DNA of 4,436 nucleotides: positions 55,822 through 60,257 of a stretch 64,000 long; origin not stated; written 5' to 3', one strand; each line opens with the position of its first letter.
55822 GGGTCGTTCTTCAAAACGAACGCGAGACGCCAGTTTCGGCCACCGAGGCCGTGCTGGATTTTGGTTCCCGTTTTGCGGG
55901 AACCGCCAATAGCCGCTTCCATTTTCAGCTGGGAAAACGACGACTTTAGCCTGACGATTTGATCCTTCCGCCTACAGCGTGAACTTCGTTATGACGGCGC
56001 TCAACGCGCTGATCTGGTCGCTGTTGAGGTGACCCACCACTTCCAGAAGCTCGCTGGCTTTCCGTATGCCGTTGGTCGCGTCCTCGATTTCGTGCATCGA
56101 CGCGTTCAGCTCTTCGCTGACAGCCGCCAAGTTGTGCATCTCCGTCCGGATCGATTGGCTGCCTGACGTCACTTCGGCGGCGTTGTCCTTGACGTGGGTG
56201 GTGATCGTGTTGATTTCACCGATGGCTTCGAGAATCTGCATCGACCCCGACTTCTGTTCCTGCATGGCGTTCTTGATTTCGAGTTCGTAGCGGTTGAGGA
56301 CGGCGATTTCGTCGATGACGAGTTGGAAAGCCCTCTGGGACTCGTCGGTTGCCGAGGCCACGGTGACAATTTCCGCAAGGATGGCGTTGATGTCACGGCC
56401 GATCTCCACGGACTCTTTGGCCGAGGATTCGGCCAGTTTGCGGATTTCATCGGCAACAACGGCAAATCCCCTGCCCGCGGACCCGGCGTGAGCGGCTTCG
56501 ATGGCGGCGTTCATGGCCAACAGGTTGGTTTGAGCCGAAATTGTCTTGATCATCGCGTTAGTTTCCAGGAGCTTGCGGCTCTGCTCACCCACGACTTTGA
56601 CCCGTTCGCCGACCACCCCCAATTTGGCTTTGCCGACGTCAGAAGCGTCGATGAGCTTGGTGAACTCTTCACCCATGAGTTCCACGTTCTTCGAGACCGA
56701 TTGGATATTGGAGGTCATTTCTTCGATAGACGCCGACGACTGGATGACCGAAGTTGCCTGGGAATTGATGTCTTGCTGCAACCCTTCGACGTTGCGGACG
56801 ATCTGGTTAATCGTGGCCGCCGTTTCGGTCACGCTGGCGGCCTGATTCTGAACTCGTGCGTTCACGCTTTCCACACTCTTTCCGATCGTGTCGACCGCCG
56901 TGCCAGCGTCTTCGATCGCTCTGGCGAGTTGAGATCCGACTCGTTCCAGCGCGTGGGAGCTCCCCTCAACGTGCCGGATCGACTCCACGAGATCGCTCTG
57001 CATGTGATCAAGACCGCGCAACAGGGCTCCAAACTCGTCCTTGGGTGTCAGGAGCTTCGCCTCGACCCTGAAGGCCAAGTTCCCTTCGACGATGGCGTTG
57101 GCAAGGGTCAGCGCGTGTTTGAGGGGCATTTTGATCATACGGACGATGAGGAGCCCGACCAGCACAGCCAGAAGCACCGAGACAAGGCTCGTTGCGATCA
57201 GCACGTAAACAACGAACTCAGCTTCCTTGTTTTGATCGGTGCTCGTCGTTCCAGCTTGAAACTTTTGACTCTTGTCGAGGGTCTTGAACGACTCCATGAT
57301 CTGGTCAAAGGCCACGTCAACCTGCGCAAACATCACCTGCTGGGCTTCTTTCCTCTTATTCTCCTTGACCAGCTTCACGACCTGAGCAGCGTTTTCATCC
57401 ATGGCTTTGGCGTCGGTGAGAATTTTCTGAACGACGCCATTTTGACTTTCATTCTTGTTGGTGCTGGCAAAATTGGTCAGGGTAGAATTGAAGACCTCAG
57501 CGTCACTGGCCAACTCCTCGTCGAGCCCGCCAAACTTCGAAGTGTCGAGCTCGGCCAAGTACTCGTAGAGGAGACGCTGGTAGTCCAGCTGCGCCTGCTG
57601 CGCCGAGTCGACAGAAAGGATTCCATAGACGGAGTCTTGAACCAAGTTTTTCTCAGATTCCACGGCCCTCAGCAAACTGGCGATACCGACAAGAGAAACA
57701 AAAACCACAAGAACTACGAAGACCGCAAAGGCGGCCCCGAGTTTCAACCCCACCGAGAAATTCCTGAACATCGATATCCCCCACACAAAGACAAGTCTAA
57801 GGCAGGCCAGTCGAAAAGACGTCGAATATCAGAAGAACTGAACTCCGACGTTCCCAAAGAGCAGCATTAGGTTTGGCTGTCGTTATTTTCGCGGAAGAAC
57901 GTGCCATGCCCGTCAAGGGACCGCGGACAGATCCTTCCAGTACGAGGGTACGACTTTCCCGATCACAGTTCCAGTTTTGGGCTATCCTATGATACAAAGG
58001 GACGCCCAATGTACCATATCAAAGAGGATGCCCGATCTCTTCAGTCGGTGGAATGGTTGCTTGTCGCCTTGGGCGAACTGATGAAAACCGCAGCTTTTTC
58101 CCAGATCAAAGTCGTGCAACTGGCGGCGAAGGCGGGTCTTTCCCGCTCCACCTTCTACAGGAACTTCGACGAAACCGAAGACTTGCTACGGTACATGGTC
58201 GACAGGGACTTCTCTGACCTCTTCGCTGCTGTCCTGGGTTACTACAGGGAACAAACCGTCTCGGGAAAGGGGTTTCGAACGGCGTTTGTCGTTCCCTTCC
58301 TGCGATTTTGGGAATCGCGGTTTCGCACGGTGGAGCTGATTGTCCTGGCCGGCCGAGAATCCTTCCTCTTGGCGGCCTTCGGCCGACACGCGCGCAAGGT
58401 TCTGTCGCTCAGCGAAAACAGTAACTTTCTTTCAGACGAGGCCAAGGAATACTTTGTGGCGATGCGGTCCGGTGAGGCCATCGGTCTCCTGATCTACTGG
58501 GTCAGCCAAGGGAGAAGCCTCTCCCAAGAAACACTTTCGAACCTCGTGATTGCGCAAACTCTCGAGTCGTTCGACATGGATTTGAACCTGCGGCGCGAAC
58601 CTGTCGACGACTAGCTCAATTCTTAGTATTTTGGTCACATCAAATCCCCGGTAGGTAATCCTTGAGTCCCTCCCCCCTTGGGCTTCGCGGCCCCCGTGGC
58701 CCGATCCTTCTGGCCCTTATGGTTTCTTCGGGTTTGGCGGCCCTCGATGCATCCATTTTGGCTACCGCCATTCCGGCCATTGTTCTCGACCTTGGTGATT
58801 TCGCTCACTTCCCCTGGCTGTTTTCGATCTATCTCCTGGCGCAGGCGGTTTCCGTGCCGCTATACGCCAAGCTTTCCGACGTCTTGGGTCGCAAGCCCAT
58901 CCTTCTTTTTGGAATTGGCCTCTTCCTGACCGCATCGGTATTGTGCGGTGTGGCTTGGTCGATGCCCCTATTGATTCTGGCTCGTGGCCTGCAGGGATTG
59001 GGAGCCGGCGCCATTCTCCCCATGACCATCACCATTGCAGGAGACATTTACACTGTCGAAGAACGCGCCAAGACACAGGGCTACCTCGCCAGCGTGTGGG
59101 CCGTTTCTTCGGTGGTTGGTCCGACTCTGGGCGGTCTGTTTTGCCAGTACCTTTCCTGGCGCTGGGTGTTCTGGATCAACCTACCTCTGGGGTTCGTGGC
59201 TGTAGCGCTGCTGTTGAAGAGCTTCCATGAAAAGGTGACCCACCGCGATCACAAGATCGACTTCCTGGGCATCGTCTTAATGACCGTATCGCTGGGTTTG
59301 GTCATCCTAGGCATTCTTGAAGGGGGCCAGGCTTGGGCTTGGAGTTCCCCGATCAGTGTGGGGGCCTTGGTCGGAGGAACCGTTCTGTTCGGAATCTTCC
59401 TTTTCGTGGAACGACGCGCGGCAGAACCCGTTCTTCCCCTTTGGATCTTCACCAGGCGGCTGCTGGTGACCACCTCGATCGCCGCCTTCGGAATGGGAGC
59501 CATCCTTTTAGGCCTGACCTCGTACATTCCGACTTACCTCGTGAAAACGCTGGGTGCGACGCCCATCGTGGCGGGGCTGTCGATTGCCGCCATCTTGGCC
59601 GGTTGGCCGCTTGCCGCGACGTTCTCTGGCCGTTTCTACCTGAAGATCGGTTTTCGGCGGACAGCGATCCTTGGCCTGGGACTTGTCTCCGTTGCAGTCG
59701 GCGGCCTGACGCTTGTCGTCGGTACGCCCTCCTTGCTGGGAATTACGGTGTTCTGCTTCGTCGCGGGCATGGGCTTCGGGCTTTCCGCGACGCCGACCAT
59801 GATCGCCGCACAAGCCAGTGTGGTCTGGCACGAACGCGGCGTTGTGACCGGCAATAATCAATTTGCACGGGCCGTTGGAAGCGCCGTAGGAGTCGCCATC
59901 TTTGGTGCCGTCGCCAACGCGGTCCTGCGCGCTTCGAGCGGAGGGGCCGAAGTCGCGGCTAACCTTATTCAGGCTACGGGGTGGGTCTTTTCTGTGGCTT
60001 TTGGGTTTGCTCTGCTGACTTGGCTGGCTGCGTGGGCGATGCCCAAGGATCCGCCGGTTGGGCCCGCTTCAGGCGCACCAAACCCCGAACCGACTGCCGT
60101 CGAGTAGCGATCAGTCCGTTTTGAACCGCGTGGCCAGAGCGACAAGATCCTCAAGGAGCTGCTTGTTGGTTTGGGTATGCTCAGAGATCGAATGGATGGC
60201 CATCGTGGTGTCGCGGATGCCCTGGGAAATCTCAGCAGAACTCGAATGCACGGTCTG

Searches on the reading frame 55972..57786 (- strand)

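Call 21: search_protein_families(library=pfam, proteins=[window:55972-57786:-], max_evalue=0.01)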
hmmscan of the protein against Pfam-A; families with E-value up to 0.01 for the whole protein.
window:55972-57786:- (604 aa): 8 families
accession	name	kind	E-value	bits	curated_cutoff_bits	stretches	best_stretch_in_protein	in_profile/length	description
PF00015.26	MCPsignal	-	6.3e-25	88.4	34.6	2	392-528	21-171/172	Methyl-accepting chemotaxis protein (MCP) signalling domain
PF12729.13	4HB_MCP_1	-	4.2e-16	59.5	27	1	9-188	1-180/181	Four helix bundle sensory module for signal transduction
PF02203.21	TarH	-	3.5e-07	30.7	25.2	1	6-175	1-174/177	Tar ligand binding domain homologue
PF04513.17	Baculo_PEP_C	-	1.2e-05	25.9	38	1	257-349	45-131/140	Baculovirus polyhedron envelope protein, PEP, C terminus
PF00672.30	HAMP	-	0.00056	20.6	25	1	214-266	2-51/53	HAMP domain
PF25014.1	NET2A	-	0.00057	20.2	33.1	1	296-415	97-216/235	NET2A-like domain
PF19353.4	DUF5930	-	0.0013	18.3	27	1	248-370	103-225/320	Family of unknown function (DUF5930)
PF07889.17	DUF1664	-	0.0022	18.4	34.6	0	277-359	40-122/124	Protein of unknown function (DUF1664)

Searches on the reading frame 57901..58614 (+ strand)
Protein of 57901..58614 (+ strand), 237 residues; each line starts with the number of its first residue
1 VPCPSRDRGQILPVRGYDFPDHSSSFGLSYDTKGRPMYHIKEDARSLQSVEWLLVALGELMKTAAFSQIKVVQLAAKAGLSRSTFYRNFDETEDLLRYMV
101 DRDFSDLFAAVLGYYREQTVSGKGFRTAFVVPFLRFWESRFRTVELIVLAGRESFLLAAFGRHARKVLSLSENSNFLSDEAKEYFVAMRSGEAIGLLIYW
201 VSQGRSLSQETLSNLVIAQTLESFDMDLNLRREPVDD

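Call 21: search_protein_families(library=pfam, proteins=[window:57901-58614:+], max_evalue=0.01)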
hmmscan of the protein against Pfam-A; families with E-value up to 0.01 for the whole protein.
window:57901-58614:+ (237 aa): 2 families
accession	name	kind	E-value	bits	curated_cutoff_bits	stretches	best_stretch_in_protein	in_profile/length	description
PF00440.29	TetR_N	-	4.6e-05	23.6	24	1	59-98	7-46/47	Bacterial regulatory proteins, tetR family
PF19776.5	DUF6262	-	0.0046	17.6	29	1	66-89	31-54/110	Family of unknown function (DUF6262)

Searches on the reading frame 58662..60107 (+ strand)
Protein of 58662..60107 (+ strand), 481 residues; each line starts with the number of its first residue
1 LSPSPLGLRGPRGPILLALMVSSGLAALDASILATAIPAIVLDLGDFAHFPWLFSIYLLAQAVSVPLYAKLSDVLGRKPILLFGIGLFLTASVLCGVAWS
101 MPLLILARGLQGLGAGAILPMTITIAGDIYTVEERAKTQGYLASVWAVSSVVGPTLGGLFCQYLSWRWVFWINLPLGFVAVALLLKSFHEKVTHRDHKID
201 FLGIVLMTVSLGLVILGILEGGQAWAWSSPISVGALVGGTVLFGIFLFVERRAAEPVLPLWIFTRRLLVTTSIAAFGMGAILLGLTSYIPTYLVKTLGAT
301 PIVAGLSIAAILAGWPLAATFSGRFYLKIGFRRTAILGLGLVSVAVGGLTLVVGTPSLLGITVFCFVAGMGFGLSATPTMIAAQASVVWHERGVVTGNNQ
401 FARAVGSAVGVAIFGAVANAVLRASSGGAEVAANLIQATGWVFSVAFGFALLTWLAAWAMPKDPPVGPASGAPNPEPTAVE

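Call 21: search_protein_families(library=pfam, proteins=[window:58662-60107:+], max_evalue=0.01)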
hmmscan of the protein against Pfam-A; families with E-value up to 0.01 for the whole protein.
window:58662-60107:+ (481 aa): 3 families
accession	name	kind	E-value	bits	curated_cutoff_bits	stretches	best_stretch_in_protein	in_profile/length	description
PF07690.21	MFS_1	-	1.8e-49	169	33.4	2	19-190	1-174/347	Major Facilitator Superfamily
PF06609.19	TRI12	-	2.1e-13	50.1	23.2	1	24-300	56-344/599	Fungal trichothecene efflux pump (TRI12)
PF00083.30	Sugar_tr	-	4.3e-10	39.5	22.3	1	52-184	50-188/452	Sugar (and other) transporter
